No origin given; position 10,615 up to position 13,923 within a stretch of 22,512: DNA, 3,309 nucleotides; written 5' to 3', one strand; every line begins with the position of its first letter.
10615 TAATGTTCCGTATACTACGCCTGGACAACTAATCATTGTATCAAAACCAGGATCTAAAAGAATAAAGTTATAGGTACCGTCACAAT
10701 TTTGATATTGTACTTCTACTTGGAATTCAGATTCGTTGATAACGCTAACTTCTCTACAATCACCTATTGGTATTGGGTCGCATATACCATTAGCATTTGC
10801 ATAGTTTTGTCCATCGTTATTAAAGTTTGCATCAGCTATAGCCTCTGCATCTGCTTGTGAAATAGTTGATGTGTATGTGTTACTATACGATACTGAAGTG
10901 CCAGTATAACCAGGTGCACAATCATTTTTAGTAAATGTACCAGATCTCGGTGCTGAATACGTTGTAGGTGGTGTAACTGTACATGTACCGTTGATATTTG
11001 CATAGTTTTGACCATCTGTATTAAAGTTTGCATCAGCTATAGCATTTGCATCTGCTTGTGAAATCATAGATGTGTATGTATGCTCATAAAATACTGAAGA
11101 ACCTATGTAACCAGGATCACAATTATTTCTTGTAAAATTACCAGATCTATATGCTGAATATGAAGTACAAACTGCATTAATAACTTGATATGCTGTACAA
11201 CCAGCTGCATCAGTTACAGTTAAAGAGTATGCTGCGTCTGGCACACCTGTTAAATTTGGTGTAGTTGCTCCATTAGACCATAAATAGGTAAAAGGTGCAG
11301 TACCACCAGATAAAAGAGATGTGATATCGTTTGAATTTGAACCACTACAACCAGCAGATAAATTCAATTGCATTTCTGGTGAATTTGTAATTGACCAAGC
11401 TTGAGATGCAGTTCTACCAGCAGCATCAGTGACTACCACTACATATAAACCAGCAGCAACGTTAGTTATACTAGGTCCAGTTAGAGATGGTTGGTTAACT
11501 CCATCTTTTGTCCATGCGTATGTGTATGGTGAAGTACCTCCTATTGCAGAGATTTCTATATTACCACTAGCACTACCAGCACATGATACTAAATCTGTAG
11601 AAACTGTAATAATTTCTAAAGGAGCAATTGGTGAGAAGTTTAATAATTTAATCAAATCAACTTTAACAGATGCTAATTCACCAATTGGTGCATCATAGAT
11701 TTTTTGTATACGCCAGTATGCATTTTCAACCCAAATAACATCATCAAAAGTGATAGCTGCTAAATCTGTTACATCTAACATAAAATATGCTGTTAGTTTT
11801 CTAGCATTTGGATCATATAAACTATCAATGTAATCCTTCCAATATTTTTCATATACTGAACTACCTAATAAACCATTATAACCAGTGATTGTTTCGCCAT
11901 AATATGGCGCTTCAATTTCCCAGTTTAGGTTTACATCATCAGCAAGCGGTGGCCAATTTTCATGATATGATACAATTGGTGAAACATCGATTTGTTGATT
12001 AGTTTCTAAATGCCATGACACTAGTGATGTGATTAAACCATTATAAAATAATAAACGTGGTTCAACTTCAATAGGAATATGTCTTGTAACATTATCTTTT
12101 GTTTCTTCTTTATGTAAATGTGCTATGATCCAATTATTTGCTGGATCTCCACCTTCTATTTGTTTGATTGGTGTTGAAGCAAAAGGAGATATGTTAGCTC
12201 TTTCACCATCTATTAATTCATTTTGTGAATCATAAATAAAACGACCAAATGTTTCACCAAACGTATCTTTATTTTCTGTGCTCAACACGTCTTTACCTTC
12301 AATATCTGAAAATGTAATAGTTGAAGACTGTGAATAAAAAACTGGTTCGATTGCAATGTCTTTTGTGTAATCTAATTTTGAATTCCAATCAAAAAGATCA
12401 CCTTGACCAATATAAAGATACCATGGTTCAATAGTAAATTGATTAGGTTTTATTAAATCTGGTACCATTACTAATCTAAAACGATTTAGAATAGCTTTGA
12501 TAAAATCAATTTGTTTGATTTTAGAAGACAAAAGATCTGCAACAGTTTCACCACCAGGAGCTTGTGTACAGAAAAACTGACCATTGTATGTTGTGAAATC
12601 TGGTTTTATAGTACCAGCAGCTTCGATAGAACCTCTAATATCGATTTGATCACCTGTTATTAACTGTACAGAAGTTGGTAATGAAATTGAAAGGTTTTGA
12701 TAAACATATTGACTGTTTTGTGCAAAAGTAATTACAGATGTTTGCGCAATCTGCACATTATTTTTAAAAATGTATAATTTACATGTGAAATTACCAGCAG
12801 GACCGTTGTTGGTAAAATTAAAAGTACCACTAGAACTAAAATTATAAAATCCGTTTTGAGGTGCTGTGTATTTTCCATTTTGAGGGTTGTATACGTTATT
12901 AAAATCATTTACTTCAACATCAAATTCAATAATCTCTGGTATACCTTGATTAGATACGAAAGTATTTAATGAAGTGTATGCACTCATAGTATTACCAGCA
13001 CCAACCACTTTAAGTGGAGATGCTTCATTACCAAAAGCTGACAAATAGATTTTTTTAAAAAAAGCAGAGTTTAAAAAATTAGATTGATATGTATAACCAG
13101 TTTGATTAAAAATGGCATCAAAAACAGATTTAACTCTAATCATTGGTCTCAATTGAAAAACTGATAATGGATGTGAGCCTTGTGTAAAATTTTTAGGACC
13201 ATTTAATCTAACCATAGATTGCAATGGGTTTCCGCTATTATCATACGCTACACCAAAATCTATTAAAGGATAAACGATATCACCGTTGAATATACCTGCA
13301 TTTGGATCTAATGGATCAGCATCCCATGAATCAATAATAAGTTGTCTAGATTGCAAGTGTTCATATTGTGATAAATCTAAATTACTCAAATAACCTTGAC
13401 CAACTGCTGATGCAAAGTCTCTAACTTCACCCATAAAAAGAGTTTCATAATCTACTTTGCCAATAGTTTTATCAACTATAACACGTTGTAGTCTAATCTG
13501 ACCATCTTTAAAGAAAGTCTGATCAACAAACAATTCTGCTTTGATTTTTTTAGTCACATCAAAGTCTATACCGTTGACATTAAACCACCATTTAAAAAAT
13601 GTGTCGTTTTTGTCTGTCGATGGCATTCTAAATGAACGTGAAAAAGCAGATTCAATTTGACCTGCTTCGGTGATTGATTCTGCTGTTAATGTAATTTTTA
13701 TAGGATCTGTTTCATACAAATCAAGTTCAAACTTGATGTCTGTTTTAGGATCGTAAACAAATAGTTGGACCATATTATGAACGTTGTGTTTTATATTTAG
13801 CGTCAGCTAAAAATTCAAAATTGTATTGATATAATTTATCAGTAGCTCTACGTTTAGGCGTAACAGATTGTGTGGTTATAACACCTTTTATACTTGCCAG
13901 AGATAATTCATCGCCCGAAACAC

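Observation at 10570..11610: Tail protein C-terminus built from host-type cell-surface modules (2 x SprB-type, 2 x DUF5977-type, Cys-rich cap)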

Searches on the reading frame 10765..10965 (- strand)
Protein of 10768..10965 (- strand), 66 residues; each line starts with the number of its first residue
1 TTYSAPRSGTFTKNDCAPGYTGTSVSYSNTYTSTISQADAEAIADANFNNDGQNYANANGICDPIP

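Call 11: search_protein_families(library=pfam, proteins=[window:10768-10965:-], max_evalue=10)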
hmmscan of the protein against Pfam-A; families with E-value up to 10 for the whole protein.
seq(66 aa): 2 families
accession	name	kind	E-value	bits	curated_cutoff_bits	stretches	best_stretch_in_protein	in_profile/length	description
PF19404.4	DUF5977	-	5e-23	81.9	25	1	3-62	2-64/65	Family of unknown function (DUF5977)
PF04927.17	SMP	-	0.077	13.8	22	1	34-60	18-44/59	Seed maturation protein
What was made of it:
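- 10765..10962 (-): DUF5977 repeat 2, aa 938-1003. Pfam DUF5977 81.9 bits (call 11).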

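Call 34: find_related_loci(query=A2, collection=genome_contigs, flank=3000)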
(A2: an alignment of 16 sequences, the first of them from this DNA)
Query A2 (66 aa) in genome_contigs; peptide patterns used: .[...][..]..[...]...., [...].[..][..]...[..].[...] (x = any residue, [..] = any of these).
377 stretches matched a pattern; 336 encode a relative of the query (tblastn E <= 1e-3); the best 80 are kept; 78 distinct loci.
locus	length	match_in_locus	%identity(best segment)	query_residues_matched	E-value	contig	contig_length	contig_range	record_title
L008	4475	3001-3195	60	3-64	1e-19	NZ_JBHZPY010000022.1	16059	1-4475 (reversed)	Flavobacterium zhoui strain ZS1P70 L34_22, whole genome shotgun sequence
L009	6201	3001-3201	61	3-65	1e-19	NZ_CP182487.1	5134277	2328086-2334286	Flavobacterium sp. RS13.1 chromosome, complete genome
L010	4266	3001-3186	63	3-61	3e-19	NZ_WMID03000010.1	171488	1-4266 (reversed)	Flavobacterium sp. MC2016-06 FlavoMC2016-06_Reassembly_04-2024_contig_10, whole genome shotgun sequence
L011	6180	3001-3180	60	2-61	1e-18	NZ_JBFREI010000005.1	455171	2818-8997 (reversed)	Chitinophaga sp. RAB17 SCAFFOLD_4, whole genome shotgun sequence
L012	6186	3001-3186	61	3-61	2e-18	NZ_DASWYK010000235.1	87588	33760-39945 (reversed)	MAG: Flavobacterium sp. isolate SMAG_U3709 k141_1132650, whole genome shotgun sequence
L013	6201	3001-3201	52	3-66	2e-18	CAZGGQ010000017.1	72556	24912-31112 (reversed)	MAG TPA_asm: uncultured Chitinophaga sp. isolate binchicken_co248_745 genome assembly, contig: NODE_244_length_72556_cov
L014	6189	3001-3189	62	2-61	2e-18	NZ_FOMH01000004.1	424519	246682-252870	Flavobacterium phragmitis strain CGMCC 1.10370, whole genome shotgun sequence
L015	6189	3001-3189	56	1-61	3e-18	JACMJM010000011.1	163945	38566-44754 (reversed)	MAG: Sphingobacteriaceae bacterium isolate ES-bin-166 ES-bin-166-contig-k141_2024270, whole genome shotgun sequence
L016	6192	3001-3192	64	2-61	4e-18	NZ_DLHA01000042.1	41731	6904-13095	MAG: Flavobacterium sp. UBA7680 UBA7680_contig_13494, whole genome shotgun sequence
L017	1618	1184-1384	55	2-65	3e-18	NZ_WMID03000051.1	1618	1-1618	Flavobacterium sp. MC2016-06 FlavoMC2016-06_Reassembly_04-2024_contig_51, whole genome shotgun sequence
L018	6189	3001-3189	60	2-61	1e-17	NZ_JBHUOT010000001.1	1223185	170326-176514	Flavobacterium notoginsengisoli strain KCTC 32505 spades_K_17_127_1, whole genome shotgun sequence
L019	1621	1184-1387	51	2-66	9e-18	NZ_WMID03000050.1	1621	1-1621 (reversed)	Flavobacterium sp. MC2016-06 FlavoMC2016-06_Reassembly_04-2024_contig_50, whole genome shotgun sequence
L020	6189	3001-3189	63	2-61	1e-17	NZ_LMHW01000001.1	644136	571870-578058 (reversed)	Flavobacterium sp. Root186 contig_1, whole genome shotgun sequence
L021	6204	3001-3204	53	2-66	9e-18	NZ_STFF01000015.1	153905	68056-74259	Niastella caeni strain HX-16-21 Scaffold15, whole genome shotgun sequence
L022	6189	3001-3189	59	2-61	3e-17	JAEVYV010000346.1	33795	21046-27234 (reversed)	MAG: Bacteroidetes bacterium isolate OH_PBB_145 k127_1595286, whole genome shotgun sequence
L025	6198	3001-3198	56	3-65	4e-17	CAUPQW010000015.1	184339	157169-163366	MAG: uncultured Flavobacterium sp. isolate m14-metabat.4 genome assembly, contig: m14-c34, whole genome shotgun sequence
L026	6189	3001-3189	56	2-61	2e-16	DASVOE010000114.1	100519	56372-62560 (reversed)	MAG TPA_asm: Chitinophagaceae bacterium isolate SMAG_U3145 k141_1020437, whole genome shotgun sequence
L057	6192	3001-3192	52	2-62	5e-15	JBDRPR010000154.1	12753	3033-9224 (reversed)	MAG: Bacteroidota bacterium isolate MEGAHIT-group-2.131 k141_751839, whole genome shotgun sequence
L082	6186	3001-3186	56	3-61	2e-14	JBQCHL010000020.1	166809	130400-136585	MAG: Chitinophagaceae bacterium isolate bin718 k141_1252371, whole genome shotgun sequence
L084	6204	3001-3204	47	2-66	2e-14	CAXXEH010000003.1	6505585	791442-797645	MAG: Prolixibacteraceae bacterium isolate 21914d8d-2520-4789-97d1-870cefad7186 genome assembly, contig: contig_3, whole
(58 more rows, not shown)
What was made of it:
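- DUF5977 is nearly confined to Bacteroidota genomes, with Flavobacterium giving the best matches (call 34).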

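Call 79: search_protein_families(library=pfam, proteins=[L009:1-3765:+, L014:1-4419:+, L025:1-3768:+, L011:1-3696:+, L082:40-3960:+, L084:772-3846:+, L057:1693-5088:+, L026:1537-3681:+], max_evalue=0.001)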
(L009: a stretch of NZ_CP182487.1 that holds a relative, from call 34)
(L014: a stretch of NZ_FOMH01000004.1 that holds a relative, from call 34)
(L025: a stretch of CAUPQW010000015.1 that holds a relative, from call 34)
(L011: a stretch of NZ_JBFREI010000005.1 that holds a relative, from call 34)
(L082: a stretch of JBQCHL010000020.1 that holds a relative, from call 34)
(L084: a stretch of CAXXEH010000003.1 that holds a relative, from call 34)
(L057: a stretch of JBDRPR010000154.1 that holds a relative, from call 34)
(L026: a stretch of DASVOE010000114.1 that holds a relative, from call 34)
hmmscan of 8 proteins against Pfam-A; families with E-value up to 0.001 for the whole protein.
L009:1-3765:+ (1255 aa): 3 families
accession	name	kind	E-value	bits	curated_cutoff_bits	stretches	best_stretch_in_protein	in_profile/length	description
PF19404.4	DUF5977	-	2e-22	80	25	1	999-1063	1-65/65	Family of unknown function (DUF5977)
PF00041.27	fn3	-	8e-12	45.6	25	1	1069-1145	2-82/84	Fibronectin type III domain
PF05593.20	RHS_repeat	-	0.00042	21.1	22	1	944-964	8-28/38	RHS Repeat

L014:1-4419:+ (1473 aa): 3 families
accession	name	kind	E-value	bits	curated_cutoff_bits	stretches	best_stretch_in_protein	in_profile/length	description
PF19404.4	DUF5977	-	0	988.2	25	14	610-674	1-65/65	Family of unknown function (DUF5977)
PF05593.20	RHS_repeat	-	3.7e-05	24.5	22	0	347-375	1-29/38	RHS Repeat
PF13975.11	gag-asp_proteas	-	0.00031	21.7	28.2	0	898-936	15-54/92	gag-polyprotein putative aspartyl protease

L025:1-3768:+ (1256 aa): 3 families
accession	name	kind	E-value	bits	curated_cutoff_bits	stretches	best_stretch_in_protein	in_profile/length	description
PF19404.4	DUF5977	-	1.1e-23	84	25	1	999-1063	1-65/65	Family of unknown function (DUF5977)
PF00041.27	fn3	-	2.3e-10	41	25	1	1069-1145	2-82/84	Fibronectin type III domain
PF05593.20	RHS_repeat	-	0.00038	21.2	22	0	944-964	8-28/38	RHS Repeat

L011:1-3696:+ (1232 aa): 2 families
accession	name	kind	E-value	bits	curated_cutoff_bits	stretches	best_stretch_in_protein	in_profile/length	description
PF19404.4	DUF5977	-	4.2e-42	143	25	2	1001-1061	2-65/65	Family of unknown function (DUF5977)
PF05593.20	RHS_repeat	-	1.3e-06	29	22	0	867-886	1-20/38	RHS Repeat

L082:40-3960:+ (1307 aa): 2 families
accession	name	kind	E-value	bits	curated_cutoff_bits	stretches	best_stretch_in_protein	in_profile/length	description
PF19404.4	DUF5977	-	2.3e-98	323.3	25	4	986-1050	1-65/65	Family of unknown function (DUF5977)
PF05593.20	RHS_repeat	-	0.00064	20.5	22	0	939-961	11-33/38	RHS Repeat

L084:772-3846:+ (1025 aa): 3 families
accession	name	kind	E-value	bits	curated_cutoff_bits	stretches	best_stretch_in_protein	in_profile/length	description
PF19404.4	DUF5977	-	1.3e-173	564.2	25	7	536-600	1-65/65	Family of unknown function (DUF5977)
PF13229.12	Beta_helix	-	5.2e-11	42.9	25.9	2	186-339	9-145/158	Right handed beta helix region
PF13642.11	DUF4144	-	0.00036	21.5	27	0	975-1020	43-88/100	protein structure with unknown function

L057:1693-5088:+ (1132 aa): 3 families
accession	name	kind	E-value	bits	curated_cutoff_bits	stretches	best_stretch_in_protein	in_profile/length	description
PF19081.6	Ig_7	-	4.8e-39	133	27.3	5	678-759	4-83/84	Ig-like domain CHU_C associated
PF19404.4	DUF5977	-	4.2e-38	130.2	25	2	436-500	1-65/65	Family of unknown function (DUF5977)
PF19408.5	PKD_6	-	4e-27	94.8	25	1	281-360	2-81/82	PKD-like domain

L026:1537-3681:+ (715 aa): 2 families
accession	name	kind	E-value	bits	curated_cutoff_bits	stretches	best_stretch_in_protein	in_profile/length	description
PF19404.4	DUF5977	-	1.6e-46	157.2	25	2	488-552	1-65/65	Family of unknown function (DUF5977)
PF04151.21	PPC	-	4.4e-10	40.7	25.9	2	210-276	4-70/70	Bacterial pre-peptidase C-terminal domain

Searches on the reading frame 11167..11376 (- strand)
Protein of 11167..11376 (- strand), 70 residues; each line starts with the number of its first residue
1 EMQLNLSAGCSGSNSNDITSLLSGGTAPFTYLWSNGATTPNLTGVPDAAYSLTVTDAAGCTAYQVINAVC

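Call 11: search_protein_families(library=pfam, proteins=[window:11167-11376:-], max_evalue=10)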
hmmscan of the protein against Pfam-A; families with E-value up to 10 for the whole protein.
seq(70 aa): 1 family
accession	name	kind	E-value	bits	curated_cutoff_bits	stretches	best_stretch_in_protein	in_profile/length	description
PF13573.12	SprB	-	4.1e-06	26.8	28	1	10-38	9-37/37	SprB repeat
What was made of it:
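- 11164..11373 (-): SprB-type Ig-like repeat 2, aa 801-870. Pfam SprB 26.8 bits when scanned alone (call 11).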

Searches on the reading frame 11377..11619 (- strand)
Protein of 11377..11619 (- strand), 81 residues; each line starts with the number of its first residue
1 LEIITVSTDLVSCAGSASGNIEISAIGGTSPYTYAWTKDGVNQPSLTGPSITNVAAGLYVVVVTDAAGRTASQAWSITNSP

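Call 11: search_protein_families(library=pfam, proteins=[window:11377-11619:-], max_evalue=10)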
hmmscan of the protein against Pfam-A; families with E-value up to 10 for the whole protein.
seq(81 aa): 3 families
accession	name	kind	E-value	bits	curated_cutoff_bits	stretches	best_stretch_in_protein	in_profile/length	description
PF13573.12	SprB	-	1e-08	35.1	28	1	11-38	7-34/37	SprB repeat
PF13927.12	Ig_3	-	0.022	15.7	30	1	5-54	5-67/78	Immunoglobulin domain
PF06832.18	BiPBP_C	-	0.032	14.5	26.8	1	17-72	31-87/90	Penicillin-Binding Protein C-terminus Family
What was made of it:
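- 11374..11610 (-): SprB-type Ig-like repeat 1, aa 722-800. Pfam SprB 35.1 bits, cutoff 28 (call 11).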

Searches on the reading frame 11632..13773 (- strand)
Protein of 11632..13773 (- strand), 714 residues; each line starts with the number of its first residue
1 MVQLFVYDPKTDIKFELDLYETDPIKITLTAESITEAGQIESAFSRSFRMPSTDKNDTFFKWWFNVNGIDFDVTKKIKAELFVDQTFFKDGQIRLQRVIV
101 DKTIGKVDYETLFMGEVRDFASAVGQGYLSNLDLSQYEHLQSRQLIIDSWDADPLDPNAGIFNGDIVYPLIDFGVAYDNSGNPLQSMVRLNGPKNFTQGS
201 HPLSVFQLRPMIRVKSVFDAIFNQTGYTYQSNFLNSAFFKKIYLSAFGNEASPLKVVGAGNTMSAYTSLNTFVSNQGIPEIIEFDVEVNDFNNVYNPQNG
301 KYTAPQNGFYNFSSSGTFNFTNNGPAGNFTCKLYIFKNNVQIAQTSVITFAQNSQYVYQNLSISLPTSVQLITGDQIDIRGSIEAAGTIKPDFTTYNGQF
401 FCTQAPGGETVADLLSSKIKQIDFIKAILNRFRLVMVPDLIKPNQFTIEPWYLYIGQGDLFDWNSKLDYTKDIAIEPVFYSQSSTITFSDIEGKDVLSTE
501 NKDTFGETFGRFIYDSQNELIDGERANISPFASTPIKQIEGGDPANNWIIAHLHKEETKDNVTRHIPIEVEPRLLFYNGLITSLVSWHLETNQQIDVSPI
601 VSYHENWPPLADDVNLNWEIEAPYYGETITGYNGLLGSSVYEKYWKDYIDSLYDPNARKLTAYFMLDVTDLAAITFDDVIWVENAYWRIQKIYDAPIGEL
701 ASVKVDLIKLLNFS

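Call 11: search_protein_families(library=pfam, proteins=[window:11632-13773:-], max_evalue=10)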
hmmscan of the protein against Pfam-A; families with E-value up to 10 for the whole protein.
window:11632-13773:- (714 aa): 1 family
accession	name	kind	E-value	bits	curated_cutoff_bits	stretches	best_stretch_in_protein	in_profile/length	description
PF00386.27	C1q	-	0.0069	17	23.7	1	277-380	14-104/127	C1q domain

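Call 14: find_homologous_proteins(query=window:11632-13773:-, max_evalue=0.001)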
Query window:11632-13773:- (714 aa): 114 proteins with E <= 0.001 among 8000 candidates.
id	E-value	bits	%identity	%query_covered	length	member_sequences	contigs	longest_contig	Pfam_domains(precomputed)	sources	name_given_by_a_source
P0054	0.0e+0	1581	96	100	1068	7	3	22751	PF13573.13,PF19404.5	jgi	jgi:hypothetical protein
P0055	0.0e+0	1297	79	100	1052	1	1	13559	PF13573.13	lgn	-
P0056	0.0e+0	1269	77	100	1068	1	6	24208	PF13573.13,PF19404.5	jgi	jgi:hypothetical protein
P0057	1.1e-214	733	49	100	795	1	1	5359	-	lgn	-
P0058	3.2e-213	728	49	100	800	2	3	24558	-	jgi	-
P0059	4.5e-213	728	50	100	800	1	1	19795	-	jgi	jgi:hypothetical protein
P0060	1.1e-212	726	49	100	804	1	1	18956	-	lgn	-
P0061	1.8e-155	537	41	98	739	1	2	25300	-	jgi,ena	-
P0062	2.0e-155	537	41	98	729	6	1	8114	-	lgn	-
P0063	9.9e-153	528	40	98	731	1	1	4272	PF00386.28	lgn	-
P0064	6.6e-152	526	40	100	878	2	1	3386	-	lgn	-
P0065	3.3e-151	523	41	98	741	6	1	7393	-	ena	-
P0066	8.3e-151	522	40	100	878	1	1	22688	-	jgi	jgi:hypothetical protein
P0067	1.1e-150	521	41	100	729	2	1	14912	-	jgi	jgi:hypothetical protein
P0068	1.5e-149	518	40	100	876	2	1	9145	-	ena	-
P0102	4.5e-111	391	36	100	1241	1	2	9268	PF13573.13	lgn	-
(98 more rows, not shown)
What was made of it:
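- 11632..13773 (-): Conserved body, aa 1-714. More than 110 homologues of 670-1241 aa (call 14).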

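Call 21: find_encoding_contigs(protein=P0056, flank=10000, max_places=2)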
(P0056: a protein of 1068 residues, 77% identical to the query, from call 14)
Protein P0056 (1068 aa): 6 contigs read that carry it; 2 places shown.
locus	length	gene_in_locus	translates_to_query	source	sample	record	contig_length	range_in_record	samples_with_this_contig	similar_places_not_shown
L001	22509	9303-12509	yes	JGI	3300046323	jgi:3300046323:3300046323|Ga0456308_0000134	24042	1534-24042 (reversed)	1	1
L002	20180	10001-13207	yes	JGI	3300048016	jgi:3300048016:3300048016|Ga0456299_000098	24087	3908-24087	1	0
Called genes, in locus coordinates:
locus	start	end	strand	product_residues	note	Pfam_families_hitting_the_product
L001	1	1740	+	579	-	?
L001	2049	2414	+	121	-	-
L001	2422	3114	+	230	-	-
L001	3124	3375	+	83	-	-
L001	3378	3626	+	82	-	-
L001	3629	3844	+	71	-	-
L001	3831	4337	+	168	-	-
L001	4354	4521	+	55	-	-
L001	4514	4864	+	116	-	-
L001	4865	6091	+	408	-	PF04466:Terminase_3 (weak), PF03237:Terminase_6N, PF05127:NAT10_TcmA_helicase (weak), PF17289:Terminase_6C (faint)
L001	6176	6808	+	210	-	-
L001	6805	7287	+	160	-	-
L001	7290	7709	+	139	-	-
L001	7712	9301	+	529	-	-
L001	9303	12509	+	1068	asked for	PF13573:SprB (weak), PF19404:DUF5977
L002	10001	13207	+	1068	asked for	PF13573:SprB (weak), PF19404:DUF5977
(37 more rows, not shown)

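Call 22: find_encoding_contigs(protein=P0055, flank=10000, max_places=2)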
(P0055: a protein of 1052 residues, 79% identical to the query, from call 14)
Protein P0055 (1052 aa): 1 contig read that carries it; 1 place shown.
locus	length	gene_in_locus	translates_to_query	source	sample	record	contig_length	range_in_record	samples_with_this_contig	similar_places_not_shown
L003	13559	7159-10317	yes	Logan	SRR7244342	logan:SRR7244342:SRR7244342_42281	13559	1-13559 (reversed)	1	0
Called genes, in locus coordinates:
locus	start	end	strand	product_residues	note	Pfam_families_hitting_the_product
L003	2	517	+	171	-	?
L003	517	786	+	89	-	-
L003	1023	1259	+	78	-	-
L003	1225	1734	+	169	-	-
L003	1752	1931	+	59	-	-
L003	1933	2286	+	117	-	-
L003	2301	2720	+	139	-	PF01541:GIY-YIG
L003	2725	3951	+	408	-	PF04466:Terminase_3, PF03237:Terminase_6N, PF05127:NAT10_TcmA_helicase (weak), PF17289:Terminase_6C (weak)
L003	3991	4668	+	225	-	-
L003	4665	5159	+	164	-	-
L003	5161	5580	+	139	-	-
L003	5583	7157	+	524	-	-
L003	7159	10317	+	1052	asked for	PF13573:SprB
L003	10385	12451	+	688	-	-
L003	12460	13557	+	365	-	PF14550:Peptidase_S78_2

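Call 66: find_encoding_contigs(protein=P0054, flank=10000, max_places=3)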
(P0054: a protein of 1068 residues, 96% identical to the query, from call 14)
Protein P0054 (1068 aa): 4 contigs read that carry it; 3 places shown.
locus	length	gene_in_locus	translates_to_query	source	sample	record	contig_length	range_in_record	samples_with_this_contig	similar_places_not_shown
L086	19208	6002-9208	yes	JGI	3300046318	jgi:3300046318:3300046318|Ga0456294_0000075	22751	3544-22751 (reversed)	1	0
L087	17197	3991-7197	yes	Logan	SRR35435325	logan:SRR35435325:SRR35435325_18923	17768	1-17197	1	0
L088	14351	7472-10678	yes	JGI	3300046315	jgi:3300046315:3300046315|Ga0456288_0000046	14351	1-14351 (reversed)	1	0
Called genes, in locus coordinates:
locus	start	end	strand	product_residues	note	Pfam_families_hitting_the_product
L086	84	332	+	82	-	-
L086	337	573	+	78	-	-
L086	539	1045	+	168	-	-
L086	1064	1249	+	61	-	-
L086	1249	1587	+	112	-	-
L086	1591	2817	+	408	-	PF04466:Terminase_3 (weak), PF03237:Terminase_6N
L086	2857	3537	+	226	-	-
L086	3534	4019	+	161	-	-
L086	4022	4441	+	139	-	-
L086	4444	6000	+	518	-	-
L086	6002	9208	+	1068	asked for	PF13573:SprB (weak), PF19404:DUF5977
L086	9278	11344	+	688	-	-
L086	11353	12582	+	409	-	PF14550:Peptidase_S78_2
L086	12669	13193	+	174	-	-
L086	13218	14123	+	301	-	-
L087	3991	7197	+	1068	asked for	PF13573:SprB (weak), PF19404:DUF5977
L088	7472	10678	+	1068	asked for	PF13573:SprB (weak), PF19404:DUF5977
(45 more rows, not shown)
